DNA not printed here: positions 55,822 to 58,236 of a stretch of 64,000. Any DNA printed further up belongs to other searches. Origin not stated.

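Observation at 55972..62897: Clustered lipid-remodelling module: adenylation-carrier fusion, DAG-kinase-like, PTP-fold phosphatase, two PlsC-type acyltransferases and a processive GT2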

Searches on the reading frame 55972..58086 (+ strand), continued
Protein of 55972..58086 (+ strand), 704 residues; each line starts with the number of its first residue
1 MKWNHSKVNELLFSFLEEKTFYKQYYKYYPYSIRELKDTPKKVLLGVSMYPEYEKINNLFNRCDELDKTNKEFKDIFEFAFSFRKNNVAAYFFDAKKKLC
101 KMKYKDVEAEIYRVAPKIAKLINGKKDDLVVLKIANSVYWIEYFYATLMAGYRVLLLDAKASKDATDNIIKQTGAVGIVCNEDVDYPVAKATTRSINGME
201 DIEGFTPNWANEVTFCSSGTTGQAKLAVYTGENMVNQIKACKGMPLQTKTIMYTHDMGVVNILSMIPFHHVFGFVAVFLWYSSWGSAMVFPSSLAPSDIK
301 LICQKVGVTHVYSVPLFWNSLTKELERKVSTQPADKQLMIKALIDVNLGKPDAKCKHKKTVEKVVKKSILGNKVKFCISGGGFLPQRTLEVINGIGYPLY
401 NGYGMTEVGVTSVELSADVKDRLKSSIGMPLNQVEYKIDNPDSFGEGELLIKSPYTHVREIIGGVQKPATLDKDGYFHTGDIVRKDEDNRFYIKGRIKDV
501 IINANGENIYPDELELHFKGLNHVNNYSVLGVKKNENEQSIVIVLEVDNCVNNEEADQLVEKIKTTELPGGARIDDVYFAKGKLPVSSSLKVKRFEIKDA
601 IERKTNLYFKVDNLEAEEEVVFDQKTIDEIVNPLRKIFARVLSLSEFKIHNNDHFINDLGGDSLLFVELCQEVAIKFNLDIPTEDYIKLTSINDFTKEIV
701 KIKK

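Call 45: search_protein_families(library=pfam, proteins=[L005:3827-4294:+], max_evalue=0.001)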
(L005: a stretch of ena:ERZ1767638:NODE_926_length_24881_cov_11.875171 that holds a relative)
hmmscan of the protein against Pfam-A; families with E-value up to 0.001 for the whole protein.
L005:3827-4294:+ (155 aa): 2 families
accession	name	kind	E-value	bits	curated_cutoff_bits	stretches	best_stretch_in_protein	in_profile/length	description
PF12850.12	Metallophos_2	-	1.1e-20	74.7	27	1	1-130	1-151/154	Calcineurin-like phosphoesterase superfamily domain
PF00149.33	Metallophos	-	1.2e-06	29.5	21.5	1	1-95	1-116/191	Calcineurin-like phosphoesterase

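Call 61: predict_structure(alignment_id=A3)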
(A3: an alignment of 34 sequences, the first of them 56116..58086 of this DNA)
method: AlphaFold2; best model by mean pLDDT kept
length: 656 residues; sequences in the alignment: 34
mean_pLDDT: 85.0   pTM: 0.71
mean pLDDT of the five models: 85.0, 84.2, 83.1, 80.9, 79.7
residues with pLDDT >= 90: 233; 70-90: 364; 50-70: 51; < 50: 8
segments of 3 or more residues with pLDDT < 50: 565-569
pLDDT, mean of each block of 10 residues (from residue 1): 67 85 95 89 92 96 96 94 92 96 96 88 93 92 92 91 89 71 94 78 65 85 88 85 88 93 87 88 92 93 87 92 91 77 93 81 85 87 91 87 91 86 89 87 80 69 81 85 81 89 81 87 82 72 71 81 57 78 88 79 71 69 88 78 86 85
secondary structure, 60 per line:
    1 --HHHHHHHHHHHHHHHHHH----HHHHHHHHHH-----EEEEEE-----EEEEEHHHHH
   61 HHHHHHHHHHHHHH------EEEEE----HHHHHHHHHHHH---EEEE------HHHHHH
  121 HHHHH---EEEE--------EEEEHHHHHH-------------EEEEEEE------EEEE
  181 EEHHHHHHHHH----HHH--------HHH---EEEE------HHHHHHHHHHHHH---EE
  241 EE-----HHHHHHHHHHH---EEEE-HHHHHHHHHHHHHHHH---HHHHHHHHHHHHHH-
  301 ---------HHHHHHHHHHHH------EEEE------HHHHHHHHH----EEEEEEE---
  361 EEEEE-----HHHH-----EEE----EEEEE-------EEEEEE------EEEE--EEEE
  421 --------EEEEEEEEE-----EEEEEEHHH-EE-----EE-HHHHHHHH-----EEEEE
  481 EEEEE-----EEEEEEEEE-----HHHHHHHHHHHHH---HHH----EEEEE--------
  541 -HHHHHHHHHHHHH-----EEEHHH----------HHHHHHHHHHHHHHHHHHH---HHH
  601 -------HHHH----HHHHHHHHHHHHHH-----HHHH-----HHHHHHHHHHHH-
elements in order: H3-20 H25-34 E40-45 E51-55 H56-74 E81-85 H90-101 E105-108 H115-125 E129-132 E141-144 H145-150 E164-170 E177-182 H183-191 E213-216 H223-235 E239-242 H248-258 E262-265 H267-282 H286-299 H310-321 E328-331 H338-346 E351-357 E361-365 H371-374 E380-382 E387-391 E399-404 E411-414 E417-420 E429-437 E443-448 H463-470 E476-485 E491-499 H505-517 E528-532 H542-554 E560-562 H576-594 H608-611 H616-629 H635-638 H644-655

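Call 63: fold_search(model_id=the predicted structure, library=pdb)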
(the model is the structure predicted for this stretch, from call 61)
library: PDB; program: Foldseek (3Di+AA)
matches with E <= 10: 1606; with E <= 0.001: 629
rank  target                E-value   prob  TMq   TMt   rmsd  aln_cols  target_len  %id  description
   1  4r0m_A                1.4e-27  1.00  0.58  0.59  13.3       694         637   15  Structure of McyG A-PCP complexed with phenylalanyl-adenylate (released 2015-04-15)
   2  3ipl_B                7.5e-27  1.00  0.49  0.70  11.3       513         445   19  CRYSTAL STRUCTURE OF o-succinylbenzoic acid-CoA ligase FROM Staphylococcus aureus subsp. aureus Mu50 (released 2009-08-25)
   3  5x8f_B                8.4e-27  1.00  0.50  0.66  10.7       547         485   20  Ternary complex structure of a double mutant I454RA456K of o-Succinylbenzoate CoA Synthetase (MenE) from Bacillus Subt (released 2017-06-07)
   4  5x8f_C                8.4e-27  1.00  0.50  0.66  10.6       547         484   20  Ternary complex structure of a double mutant I454RA456K of o-Succinylbenzoate CoA Synthetase (MenE) from Bacillus Subt (released 2017-06-07)
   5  4fut                  9.9e-27  1.00  0.59  0.75   5.0       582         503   19  Crystal structure of ATP bound MatB from Rhodopseudomonas palustris (released 2012-07-25)
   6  5x8g_D                1.2e-26  1.00  0.50  0.67  10.5       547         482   19  Binary complex structure of a double mutant I454RA456K of o-Succinylbenzoate CoA Synthetase (MenE) from Bacillus Subti (released 2017-06-07)
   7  5x8f_D                1.6e-26  1.00  0.51  0.68  10.5       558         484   19  Ternary complex structure of a double mutant I454RA456K of o-Succinylbenzoate CoA Synthetase (MenE) from Bacillus Subt (released 2017-06-07)
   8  5x8g_B                2.0e-26  1.00  0.51  0.67  10.6       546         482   19  Binary complex structure of a double mutant I454RA456K of o-Succinylbenzoate CoA Synthetase (MenE) from Bacillus Subti (released 2017-06-07)
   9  3ipl_A                2.0e-26  1.00  0.47  0.68  13.2       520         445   19  CRYSTAL STRUCTURE OF o-succinylbenzoic acid-CoA ligase FROM Staphylococcus aureus subsp. aureus Mu50 (released 2009-08-25)
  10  8i8d_A                2.9e-26  1.00  0.49  0.60  11.0       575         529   20  Acyl-ACP synthetase structure bound to MC7-ACP (released 2024-02-07)
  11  5x8f_A                3.4e-26  1.00  0.50  0.67  10.6       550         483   19  Ternary complex structure of a double mutant I454RA456K of o-Succinylbenzoate CoA Synthetase (MenE) from Bacillus Subt (released 2017-06-07)
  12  2vsq                  3.8e-26  1.00  0.57  0.31  16.5       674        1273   17  Structure of surfactin A synthetase C (SrfA-C), a nonribosomal peptide synthetase termination module (released 2008-07-08)
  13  5bsm_A                4.3e-26  1.00  0.56  0.67   6.2       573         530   19  Crystal structure of 4-coumarate:CoA ligase complexed with magnesium and Adenosine triphosphate (released 2016-05-11)
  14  5gtd_A                4.5e-26  1.00  0.60  0.80   4.7       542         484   20  o-Succinylbenzoate CoA Synthetase (MenE) from Bacillus Subtilis in Complex with the Acyl-adenylate Intermediate OSB-AM (released 2017-01-04)
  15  4gxr                  4.8e-26  1.00  0.60  0.76   5.2       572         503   20  Structure of ATP bound RpMatB-BxBclM chimera B3 (released 2012-10-24)
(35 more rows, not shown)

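Call 64: find_encoding_contigs(protein=P0007, flank=10000, max_places=1)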
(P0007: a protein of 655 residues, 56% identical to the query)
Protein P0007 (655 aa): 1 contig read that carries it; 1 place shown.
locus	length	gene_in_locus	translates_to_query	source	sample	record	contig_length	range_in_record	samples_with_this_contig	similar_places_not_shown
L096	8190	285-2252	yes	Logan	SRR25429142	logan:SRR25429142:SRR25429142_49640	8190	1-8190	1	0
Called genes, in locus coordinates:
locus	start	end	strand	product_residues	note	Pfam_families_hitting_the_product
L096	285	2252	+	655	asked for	PF00501:AMP-binding, PF00550:PP-binding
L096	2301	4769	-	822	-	PF02687:FtsX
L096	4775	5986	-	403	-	PF00005:ABC_tran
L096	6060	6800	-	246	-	-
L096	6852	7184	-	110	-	-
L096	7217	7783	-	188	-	-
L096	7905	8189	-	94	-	?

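Call 86: search_protein_representatives(protein=window:56116-58086:+)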
Query: 656 residues. Proteins with E-value up to 0.001 (for the whole library): 28048; up to 1e-10: 5566; up to 1e-30: 453. The best 150 are listed.
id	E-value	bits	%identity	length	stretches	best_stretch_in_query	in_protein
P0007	1.3e-244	829.8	57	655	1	1-654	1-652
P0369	1.6e-166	571.8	45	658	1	8-654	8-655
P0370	5.7e-160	550.2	44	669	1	2-656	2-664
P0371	2.4e-150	518.4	41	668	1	7-655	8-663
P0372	2.5e-146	505.2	41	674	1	12-656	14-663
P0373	3.0e-146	504.9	39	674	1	1-654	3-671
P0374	2.3e-145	502.0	53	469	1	196-655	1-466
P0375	1.5e-139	482.7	39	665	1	8-651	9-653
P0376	6.4e-136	470.8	40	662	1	4-652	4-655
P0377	4.7e-132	458.0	41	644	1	6-652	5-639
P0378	6.2e-128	444.4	38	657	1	6-650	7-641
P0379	1.4e-126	440.0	38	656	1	15-653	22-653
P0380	8.7e-126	437.3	39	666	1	52-651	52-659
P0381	3.3e-125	435.4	36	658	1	9-653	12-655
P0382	4.7e-125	434.9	36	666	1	10-648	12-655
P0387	1.6e-111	390.1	36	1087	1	12-651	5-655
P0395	8.0e-101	354.8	35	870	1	25-627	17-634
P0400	2.1e-96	340.2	34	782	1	37-647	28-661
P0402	1.9e-94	333.7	33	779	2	20-649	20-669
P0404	3.7e-93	329.5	34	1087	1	24-651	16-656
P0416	4.6e-87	309.4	35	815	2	95-555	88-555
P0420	4.0e-86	306.3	32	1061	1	75-652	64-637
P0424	1.8e-85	304.1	32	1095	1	27-653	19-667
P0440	1.8e-80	287.6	31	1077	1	20-656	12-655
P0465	8.4e-75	268.9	30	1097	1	22-632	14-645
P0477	1.9e-72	261.1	30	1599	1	22-651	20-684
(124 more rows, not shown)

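Call 87: search_protein_families(library=pfam, proteins=[P0387, P0404, P0420, P0424, P0395, P0400, P0402, P0416, P0477], max_evalue=0.0001)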
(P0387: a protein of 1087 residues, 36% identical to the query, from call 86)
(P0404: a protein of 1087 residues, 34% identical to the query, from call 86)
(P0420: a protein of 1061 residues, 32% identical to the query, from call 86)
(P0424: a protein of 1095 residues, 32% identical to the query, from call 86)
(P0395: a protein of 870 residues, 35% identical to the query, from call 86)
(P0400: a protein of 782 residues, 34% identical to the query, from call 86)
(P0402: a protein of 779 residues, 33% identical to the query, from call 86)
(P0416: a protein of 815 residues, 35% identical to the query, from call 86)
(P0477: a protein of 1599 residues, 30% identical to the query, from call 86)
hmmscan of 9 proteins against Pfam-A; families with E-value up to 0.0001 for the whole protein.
P0387 (1087 aa): 3 families
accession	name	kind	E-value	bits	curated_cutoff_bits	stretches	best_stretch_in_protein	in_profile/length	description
PF00155.27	Aminotran_1_2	-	1.8e-48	166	19.7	1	728-1072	2-361/361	Aminotransferase class I and II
PF00501.34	AMP-binding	-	2e-34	119.5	29.9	1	26-401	7-381/384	AMP-binding enzyme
PF00550.31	PP-binding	-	1.9e-09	38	20.8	1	590-656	2-67/67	Phosphopantetheine attachment site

P0404 (1087 aa): 3 families
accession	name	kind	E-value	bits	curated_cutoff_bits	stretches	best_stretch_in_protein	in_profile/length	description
PF00155.27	Aminotran_1_2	-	2e-48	165.8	19.7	1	725-1069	2-361/361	Aminotransferase class I and II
PF00501.34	AMP-binding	-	1.5e-36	126.5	29.9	1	35-405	16-379/384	AMP-binding enzyme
PF00550.31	PP-binding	-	1.1e-12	48.4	20.8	1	590-656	2-67/67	Phosphopantetheine attachment site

P0420 (1061 aa): 3 families
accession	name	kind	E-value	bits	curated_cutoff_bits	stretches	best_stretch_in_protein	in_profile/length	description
PF00155.27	Aminotran_1_2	-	4.6e-47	161.4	19.7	1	704-1045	2-358/361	Aminotransferase class I and II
PF00501.34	AMP-binding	-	2.3e-35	122.6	29.9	1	27-397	9-382/384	AMP-binding enzyme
PF00550.31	PP-binding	-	2.9e-13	50.3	20.8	1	570-636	2-67/67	Phosphopantetheine attachment site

P0424 (1095 aa): 3 families
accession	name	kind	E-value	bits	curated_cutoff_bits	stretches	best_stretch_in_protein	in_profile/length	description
PF00155.27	Aminotran_1_2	-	2.3e-44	152.5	19.7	1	735-1079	2-361/361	Aminotransferase class I and II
PF00501.34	AMP-binding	-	6.2e-32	111.3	29.9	1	26-403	7-378/384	AMP-binding enzyme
PF00550.31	PP-binding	-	1e-12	48.5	20.8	1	599-665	2-67/67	Phosphopantetheine attachment site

P0395 (870 aa): 2 families
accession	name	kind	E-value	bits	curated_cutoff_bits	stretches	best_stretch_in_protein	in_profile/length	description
PF00501.34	AMP-binding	-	1.7e-37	129.6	29.9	1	28-406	9-379/384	AMP-binding enzyme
PF00550.31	PP-binding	-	3.3e-12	46.9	20.8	1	591-659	1-67/67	Phosphopantetheine attachment site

P0400 (782 aa): 2 families
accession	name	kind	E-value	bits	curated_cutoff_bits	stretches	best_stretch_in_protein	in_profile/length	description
PF00501.34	AMP-binding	-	4e-40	138.2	29.9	1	25-406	6-379/384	AMP-binding enzyme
PF00550.31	PP-binding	-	1.1e-13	51.6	20.8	1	598-662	1-64/67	Phosphopantetheine attachment site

P0402 (779 aa): 2 families
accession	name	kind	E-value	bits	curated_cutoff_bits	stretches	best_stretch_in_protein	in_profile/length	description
PF00501.34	AMP-binding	-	1.1e-30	107.2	29.9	1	43-411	16-379/384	AMP-binding enzyme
PF00550.31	PP-binding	-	3.4e-28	98.1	20.8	2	604-671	1-67/67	Phosphopantetheine attachment site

P0416 (815 aa): 2 families
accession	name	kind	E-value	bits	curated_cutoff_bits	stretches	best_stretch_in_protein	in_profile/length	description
PF00501.34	AMP-binding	-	1.6e-35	123.1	29.9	1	36-405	16-379/384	AMP-binding enzyme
PF00550.31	PP-binding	-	2.1e-09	37.9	20.8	1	626-690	1-64/67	Phosphopantetheine attachment site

P0477 (1599 aa): 4 families
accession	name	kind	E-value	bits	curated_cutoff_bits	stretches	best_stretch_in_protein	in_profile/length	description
PF00202.27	Aminotran_3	-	4.5e-88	296.1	30.5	1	735-1132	9-403/403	Aminotransferase class-III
PF00501.34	AMP-binding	-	9.1e-43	146.9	29.9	1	46-419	17-378/384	AMP-binding enzyme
PF00550.31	PP-binding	-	3.6e-09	37.2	20.8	1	617-684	1-67/67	Phosphopantetheine attachment site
PF02882.25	THF_DHG_CYH_C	-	7.6e-06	25.8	27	0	1439-1477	70-107/160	Tetrahydrofolate dehydrogenase/cyclohydrolase, NAD(P)-binding domain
